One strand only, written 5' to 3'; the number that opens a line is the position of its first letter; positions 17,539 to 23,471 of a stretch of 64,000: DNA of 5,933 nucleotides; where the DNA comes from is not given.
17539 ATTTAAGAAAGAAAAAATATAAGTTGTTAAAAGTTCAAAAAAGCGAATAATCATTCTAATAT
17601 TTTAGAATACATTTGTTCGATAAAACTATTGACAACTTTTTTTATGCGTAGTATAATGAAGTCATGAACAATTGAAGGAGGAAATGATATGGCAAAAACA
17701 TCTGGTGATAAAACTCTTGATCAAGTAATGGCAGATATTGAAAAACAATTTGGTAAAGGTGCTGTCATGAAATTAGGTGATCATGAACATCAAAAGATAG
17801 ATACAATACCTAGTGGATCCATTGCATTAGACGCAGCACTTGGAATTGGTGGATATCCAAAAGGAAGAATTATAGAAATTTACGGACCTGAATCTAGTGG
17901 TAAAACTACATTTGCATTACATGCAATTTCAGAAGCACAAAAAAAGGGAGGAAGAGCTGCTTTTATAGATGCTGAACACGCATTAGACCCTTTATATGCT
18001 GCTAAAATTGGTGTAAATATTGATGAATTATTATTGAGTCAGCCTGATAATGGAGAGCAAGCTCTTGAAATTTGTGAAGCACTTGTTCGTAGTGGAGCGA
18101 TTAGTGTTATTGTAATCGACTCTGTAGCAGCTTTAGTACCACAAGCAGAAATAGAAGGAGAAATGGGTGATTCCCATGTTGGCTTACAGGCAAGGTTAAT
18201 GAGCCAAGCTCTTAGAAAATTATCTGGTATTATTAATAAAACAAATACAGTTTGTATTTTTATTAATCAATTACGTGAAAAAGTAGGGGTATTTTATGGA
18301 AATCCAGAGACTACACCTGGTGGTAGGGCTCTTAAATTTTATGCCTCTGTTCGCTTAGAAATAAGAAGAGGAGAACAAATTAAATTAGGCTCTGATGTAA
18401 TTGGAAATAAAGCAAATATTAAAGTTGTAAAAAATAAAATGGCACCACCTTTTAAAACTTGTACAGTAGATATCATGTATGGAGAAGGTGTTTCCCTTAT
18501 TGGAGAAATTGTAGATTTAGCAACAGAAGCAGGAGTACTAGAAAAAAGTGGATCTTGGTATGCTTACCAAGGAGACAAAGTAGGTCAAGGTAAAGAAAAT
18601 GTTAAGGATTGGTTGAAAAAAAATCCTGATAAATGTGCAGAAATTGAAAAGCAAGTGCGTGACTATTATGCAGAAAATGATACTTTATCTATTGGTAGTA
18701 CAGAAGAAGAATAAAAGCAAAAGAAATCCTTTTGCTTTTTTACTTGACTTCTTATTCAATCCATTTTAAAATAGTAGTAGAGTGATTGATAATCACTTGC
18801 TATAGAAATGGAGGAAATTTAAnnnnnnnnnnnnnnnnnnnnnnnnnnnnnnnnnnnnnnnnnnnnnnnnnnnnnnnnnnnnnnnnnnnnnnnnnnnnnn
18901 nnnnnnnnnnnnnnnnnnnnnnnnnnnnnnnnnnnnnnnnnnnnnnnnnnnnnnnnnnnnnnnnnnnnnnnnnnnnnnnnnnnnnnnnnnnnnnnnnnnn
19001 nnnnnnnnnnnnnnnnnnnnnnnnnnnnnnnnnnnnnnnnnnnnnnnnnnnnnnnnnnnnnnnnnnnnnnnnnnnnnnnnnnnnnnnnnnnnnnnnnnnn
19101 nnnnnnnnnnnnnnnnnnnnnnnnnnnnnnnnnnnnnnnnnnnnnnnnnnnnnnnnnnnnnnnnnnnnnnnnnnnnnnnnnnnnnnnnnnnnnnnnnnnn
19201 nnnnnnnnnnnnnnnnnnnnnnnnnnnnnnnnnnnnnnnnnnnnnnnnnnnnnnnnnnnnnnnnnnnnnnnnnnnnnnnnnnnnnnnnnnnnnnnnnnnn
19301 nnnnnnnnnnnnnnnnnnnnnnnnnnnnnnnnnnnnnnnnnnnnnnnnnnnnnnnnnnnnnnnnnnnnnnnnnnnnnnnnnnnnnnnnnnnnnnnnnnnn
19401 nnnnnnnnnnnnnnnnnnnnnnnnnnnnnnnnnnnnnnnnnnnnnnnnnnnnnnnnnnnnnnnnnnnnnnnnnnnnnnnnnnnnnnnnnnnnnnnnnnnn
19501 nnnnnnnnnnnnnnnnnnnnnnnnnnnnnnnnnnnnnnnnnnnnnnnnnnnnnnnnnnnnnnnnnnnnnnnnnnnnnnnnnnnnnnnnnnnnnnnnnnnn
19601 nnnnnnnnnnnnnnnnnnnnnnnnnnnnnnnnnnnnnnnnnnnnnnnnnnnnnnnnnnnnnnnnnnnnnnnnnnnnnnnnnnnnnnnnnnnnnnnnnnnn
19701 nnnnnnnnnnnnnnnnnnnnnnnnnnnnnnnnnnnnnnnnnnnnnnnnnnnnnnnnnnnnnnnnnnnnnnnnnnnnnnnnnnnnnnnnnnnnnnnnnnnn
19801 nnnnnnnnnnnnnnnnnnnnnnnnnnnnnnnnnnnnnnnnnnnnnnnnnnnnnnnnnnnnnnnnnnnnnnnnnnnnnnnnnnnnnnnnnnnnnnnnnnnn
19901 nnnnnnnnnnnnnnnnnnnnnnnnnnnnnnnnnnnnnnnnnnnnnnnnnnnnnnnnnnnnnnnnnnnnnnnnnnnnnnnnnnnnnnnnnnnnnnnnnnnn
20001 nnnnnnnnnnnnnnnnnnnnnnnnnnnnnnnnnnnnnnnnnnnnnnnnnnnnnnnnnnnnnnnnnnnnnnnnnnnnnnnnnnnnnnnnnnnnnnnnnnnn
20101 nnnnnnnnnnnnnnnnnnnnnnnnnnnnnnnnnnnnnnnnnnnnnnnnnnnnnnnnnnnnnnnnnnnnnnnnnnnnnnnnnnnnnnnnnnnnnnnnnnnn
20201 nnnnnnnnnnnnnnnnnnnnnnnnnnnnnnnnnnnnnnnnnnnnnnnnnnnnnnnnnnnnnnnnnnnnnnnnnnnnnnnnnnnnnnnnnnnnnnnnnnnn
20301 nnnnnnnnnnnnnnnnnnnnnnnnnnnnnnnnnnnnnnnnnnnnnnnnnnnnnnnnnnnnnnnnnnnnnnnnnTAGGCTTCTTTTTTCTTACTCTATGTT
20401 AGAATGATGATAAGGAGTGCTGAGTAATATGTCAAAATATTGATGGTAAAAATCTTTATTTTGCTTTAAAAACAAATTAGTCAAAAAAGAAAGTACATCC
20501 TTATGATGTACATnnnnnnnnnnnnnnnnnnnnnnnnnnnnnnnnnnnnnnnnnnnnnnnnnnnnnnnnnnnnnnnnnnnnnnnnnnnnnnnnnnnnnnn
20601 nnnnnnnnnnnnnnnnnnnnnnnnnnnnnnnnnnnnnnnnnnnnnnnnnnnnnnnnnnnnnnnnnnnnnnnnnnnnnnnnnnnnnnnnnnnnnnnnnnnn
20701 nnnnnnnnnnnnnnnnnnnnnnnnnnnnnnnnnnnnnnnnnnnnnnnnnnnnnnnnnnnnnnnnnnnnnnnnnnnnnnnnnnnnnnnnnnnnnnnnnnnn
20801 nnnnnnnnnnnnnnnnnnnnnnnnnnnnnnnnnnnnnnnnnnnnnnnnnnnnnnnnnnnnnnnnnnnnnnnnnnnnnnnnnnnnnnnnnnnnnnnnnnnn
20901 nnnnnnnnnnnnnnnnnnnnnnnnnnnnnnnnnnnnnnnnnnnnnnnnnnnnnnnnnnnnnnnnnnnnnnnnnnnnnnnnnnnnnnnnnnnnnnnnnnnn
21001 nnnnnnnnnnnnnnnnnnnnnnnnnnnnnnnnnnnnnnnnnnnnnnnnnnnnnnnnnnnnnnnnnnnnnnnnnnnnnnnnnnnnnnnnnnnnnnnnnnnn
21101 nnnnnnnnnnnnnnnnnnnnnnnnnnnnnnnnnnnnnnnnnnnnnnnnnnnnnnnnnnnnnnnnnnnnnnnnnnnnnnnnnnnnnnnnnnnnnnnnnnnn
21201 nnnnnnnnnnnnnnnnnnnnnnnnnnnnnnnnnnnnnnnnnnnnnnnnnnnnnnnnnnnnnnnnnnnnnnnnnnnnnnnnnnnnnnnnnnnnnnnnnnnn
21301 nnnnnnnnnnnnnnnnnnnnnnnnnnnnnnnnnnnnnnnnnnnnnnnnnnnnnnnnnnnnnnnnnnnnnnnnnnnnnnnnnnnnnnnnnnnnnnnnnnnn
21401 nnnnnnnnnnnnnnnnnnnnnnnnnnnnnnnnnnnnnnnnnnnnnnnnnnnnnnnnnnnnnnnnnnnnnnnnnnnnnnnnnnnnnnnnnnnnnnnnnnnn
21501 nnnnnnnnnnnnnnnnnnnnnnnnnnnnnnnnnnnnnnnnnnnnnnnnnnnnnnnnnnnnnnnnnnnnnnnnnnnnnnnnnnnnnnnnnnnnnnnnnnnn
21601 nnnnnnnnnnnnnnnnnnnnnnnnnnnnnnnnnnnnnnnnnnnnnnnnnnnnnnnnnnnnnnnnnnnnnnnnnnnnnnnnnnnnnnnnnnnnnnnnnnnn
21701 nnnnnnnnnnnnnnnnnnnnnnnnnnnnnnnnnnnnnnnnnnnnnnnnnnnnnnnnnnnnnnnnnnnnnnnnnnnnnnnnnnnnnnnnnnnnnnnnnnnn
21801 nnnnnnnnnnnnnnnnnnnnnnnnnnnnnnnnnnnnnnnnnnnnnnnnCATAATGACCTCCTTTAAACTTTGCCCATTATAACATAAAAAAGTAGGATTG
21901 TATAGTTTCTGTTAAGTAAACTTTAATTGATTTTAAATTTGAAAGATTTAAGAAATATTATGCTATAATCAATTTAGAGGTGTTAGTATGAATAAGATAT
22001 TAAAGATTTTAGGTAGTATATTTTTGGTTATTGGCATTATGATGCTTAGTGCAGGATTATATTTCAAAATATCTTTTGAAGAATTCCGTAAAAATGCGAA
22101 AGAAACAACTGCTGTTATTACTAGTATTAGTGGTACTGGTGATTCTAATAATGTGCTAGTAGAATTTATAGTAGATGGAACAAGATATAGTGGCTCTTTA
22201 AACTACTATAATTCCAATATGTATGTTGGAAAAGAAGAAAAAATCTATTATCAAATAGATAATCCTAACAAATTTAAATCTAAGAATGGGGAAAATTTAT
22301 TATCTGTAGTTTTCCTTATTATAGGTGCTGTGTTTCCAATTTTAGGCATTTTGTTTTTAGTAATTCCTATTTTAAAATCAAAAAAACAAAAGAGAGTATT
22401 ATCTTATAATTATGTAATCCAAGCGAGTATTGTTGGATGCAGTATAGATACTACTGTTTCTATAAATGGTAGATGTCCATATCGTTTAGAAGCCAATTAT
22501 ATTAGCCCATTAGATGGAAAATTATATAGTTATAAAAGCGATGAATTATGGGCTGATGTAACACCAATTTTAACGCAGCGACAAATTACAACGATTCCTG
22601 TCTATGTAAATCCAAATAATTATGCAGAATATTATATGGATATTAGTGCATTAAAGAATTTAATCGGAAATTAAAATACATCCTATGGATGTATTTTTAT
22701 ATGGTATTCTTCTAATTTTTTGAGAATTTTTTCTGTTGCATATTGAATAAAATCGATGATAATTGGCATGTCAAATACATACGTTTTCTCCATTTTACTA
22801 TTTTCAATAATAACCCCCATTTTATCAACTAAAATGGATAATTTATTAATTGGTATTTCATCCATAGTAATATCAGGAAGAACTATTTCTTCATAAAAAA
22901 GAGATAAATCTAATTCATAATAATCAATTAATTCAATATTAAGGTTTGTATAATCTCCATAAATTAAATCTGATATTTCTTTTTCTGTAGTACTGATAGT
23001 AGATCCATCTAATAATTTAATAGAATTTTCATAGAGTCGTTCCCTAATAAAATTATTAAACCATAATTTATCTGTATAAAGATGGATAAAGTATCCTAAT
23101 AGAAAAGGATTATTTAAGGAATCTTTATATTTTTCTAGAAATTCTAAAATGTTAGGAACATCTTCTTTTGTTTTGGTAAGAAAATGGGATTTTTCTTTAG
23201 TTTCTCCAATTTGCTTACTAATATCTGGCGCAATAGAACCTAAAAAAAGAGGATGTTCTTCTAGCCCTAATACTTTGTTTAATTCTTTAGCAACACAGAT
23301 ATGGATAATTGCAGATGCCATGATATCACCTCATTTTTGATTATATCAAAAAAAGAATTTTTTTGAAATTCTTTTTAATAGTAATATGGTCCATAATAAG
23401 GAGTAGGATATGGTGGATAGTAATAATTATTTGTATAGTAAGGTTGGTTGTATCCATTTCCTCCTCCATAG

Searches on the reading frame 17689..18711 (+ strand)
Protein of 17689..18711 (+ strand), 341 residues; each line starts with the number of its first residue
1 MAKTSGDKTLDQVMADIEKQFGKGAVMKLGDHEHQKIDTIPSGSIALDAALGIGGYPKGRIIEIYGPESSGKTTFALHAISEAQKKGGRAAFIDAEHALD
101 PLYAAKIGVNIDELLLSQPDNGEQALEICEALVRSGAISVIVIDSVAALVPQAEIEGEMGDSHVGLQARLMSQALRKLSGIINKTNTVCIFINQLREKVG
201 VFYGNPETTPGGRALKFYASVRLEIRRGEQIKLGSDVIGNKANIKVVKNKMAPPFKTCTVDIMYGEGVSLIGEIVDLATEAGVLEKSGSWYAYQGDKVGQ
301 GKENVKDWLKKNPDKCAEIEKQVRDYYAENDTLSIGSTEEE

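Call 21: list_cluster_members(proteins=[window:17689-18711:+, window:7627-9657:+, window:9745-10101:+, window:361-1611:-, window:3705-4298:+])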
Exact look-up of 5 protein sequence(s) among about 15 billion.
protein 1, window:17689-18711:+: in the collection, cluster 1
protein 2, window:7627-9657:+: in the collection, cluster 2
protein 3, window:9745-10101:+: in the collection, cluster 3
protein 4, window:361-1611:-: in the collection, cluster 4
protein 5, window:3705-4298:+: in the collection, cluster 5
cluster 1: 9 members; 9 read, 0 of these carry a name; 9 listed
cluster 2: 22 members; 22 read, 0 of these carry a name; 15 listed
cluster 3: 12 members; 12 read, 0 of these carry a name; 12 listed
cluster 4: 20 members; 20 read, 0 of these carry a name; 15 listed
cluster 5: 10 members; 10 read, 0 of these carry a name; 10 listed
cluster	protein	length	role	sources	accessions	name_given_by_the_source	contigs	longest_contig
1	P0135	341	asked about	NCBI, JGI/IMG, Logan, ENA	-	-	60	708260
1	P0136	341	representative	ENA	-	-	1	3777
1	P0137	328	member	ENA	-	-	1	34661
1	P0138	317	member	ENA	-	-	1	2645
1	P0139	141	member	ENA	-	-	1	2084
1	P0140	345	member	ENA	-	-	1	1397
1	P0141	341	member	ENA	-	-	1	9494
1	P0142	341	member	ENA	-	-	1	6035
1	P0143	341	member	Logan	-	-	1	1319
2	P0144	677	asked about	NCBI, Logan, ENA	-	-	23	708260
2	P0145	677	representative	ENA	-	-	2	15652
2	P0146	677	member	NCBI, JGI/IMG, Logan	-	-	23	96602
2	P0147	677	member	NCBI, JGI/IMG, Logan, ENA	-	-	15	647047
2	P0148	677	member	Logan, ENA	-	-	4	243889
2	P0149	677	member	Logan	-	-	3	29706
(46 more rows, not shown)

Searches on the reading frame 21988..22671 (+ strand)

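Call 74: search_protein_families(library=pfam, proteins=[window:21988-22671:+], max_evalue=0.01)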
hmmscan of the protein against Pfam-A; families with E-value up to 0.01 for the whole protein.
window:21988-22671:+ (228 aa): 4 families
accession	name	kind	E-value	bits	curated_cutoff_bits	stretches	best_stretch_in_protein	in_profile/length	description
PF12158.14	DUF3592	-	0.00012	23.1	25.3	0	41-95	2-76/84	Domain of unknown function (DUF3592)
PF14927.11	Neurensin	-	0.00037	20.6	27.7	0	3-36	42-73/132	Neurensin/Transmembrane protein 74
PF20664.2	DUF6814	-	0.0024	18.5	25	0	1-47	1-45/71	Family of unknown function (DUF6814)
PF09925.14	DUF2157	-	0.0057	16.8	32.4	0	95-125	22-54/146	Predicted membrane protein (DUF2157)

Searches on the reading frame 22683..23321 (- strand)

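Call 74: search_protein_families(library=pfam, proteins=[window:22683-23321:-], max_evalue=0.01)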
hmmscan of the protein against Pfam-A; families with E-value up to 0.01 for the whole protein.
window:22683-23321:- (212 aa): 1 family
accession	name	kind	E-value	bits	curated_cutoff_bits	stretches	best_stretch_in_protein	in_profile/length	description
PF00882.24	Zn_dep_PLPC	-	2.2e-05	24.9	26.8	1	18-85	22-94/167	Zinc dependent phospholipase C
